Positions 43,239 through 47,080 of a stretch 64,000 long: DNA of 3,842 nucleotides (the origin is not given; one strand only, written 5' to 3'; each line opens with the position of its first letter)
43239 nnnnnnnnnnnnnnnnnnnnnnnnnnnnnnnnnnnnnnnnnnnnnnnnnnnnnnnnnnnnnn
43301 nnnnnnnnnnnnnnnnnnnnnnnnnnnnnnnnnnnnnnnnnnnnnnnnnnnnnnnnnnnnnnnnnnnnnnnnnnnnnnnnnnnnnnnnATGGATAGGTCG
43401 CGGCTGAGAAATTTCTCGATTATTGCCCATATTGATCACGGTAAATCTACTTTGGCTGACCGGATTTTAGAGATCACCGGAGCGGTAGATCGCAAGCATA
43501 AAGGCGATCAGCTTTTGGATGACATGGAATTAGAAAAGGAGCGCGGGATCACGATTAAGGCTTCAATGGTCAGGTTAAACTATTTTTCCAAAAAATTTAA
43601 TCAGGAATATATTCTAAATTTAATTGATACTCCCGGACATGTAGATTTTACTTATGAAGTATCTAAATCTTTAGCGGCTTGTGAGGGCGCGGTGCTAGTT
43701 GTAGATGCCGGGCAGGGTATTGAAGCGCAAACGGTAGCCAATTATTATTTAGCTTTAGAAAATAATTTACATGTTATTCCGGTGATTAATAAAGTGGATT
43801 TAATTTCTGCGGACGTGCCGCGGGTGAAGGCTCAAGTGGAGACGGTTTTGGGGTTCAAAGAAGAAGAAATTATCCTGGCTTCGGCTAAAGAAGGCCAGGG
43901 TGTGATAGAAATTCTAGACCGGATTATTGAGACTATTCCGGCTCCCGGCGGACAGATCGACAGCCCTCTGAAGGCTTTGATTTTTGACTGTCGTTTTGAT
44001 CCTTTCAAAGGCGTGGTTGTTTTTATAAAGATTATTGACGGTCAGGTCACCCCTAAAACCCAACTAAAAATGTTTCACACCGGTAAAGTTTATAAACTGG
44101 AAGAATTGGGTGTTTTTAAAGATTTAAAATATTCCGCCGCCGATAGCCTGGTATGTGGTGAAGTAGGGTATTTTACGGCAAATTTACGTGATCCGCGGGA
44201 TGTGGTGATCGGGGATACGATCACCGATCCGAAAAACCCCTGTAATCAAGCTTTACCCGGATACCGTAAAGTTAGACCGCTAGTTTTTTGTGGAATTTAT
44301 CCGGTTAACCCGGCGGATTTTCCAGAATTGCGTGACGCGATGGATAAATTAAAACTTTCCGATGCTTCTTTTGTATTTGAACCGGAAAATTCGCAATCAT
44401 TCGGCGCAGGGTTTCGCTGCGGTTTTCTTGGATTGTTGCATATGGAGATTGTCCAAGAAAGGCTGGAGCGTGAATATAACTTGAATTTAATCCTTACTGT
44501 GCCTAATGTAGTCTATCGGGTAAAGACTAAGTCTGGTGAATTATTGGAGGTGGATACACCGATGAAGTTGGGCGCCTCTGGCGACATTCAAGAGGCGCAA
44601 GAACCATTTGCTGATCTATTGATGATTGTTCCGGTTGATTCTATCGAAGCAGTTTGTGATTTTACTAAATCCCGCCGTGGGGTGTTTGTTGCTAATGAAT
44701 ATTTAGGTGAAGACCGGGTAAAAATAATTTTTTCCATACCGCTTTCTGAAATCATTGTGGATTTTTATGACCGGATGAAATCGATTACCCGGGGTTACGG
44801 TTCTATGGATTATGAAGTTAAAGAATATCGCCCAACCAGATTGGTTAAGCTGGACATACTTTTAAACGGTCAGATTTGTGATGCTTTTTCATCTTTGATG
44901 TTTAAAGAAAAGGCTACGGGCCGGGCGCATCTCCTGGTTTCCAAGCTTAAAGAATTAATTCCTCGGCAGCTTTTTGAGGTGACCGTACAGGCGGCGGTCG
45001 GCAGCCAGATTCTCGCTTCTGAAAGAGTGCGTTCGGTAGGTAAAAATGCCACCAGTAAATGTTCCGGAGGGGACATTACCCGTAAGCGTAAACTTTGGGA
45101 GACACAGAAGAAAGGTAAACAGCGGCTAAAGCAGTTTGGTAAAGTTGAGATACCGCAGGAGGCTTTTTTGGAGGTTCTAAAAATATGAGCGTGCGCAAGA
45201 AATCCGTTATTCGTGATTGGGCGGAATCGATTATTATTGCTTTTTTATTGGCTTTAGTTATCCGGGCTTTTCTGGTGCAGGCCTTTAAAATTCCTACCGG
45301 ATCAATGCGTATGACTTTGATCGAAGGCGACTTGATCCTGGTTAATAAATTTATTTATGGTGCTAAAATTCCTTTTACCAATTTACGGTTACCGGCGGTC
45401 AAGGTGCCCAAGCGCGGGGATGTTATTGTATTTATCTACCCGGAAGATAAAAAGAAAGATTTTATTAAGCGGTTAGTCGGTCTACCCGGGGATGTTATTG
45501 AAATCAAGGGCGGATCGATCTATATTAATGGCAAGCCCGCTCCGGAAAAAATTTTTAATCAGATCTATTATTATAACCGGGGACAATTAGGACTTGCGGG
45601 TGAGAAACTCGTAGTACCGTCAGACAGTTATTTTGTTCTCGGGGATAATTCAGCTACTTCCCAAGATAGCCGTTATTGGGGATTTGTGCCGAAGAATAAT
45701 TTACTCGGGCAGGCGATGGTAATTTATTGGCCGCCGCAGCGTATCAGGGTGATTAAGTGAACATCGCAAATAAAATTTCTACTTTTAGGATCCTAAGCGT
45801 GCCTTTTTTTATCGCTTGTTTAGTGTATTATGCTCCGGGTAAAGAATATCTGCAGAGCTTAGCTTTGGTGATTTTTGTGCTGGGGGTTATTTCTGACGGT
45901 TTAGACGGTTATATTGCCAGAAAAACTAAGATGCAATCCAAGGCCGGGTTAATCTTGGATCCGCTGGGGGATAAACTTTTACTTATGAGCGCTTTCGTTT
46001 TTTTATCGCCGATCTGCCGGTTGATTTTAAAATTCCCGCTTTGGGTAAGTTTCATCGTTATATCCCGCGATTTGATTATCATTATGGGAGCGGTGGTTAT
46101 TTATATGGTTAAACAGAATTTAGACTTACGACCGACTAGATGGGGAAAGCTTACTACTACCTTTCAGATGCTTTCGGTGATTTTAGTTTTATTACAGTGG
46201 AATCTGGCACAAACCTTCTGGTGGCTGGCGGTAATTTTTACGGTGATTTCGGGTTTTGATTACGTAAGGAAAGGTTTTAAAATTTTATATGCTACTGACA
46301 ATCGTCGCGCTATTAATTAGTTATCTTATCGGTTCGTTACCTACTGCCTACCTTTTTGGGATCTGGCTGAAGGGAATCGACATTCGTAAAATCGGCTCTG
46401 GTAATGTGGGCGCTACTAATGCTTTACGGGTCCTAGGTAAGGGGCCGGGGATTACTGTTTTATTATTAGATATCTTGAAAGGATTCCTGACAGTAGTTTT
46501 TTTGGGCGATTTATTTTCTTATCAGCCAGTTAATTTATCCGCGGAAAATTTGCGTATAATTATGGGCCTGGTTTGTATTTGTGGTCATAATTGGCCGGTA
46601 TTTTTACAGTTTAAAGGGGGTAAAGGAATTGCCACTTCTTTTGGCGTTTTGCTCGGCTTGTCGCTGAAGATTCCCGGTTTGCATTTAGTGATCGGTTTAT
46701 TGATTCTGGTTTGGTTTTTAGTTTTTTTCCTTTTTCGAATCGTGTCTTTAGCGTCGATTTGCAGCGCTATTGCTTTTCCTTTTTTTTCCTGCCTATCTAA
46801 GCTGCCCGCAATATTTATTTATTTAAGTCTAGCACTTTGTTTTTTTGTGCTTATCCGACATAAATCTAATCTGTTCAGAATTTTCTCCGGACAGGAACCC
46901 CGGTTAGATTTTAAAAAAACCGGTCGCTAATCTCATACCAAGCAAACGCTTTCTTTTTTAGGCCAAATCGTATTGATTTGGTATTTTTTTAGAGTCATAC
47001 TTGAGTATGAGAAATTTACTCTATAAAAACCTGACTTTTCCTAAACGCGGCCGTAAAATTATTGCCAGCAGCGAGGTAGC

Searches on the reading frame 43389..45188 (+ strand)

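Call 20: search_protein_families(library=pfam, max_evalue=1e-8, proteins=[window:43389-45188:+])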
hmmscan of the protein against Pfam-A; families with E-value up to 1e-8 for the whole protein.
window:43389-45188:+ (599 aa): 3 families
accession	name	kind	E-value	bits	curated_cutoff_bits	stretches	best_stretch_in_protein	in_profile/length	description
PF00009.33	GTP_EFTU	-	1.6e-54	184.8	26.5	1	5-184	2-187/188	Elongation factor Tu GTP binding domain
PF06421.17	LepA_C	-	1.6e-38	131.5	29.7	1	492-598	1-107/107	GTP-binding protein LepA C-terminus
PF00679.30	EFG_C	-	3.7e-17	62.6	27.9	1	404-489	3-87/89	Elongation factor G C-terminus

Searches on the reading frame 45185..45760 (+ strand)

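Call 20: search_protein_families(library=pfam, max_evalue=1e-8, proteins=[window:45185-45760:+])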
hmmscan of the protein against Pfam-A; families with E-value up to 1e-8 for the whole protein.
window:45185-45760:+ (191 aa): 1 family
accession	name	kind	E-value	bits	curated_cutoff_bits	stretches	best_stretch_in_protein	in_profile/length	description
PF10502.14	Peptidase_S26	-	7e-53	179.5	22.9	1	10-182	2-168/168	Signal peptidase, peptidase S26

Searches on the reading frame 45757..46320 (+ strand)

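Call 20: search_protein_families(library=pfam, max_evalue=1e-8, proteins=[window:45757-46320:+])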
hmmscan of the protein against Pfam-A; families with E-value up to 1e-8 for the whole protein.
window:45757-46320:+ (187 aa): 1 family
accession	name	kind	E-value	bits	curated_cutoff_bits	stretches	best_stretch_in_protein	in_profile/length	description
PF01066.26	CDP-OH_P_transf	-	1.6e-33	116.7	22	1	1-164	1-152/152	CDP-alcohol phosphatidyltransferase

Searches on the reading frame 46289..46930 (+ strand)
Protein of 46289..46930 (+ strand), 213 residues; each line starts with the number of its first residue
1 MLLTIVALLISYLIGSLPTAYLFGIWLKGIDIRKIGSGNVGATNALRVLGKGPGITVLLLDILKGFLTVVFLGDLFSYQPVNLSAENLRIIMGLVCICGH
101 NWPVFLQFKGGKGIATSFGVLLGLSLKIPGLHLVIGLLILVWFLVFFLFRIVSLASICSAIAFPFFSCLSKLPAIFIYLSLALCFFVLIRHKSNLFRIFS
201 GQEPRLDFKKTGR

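Call 20: search_protein_families(library=pfam, max_evalue=1e-8, proteins=[window:46289-46930:+])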
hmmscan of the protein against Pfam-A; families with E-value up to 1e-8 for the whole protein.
window:46289-46930:+ (213 aa): 1 family
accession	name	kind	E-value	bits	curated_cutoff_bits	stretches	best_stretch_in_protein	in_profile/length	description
PF02660.20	G3P_acyltransf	-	9.2e-53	179.1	24.1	1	10-198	1-164/164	Glycerol-3-phosphate acyltransferase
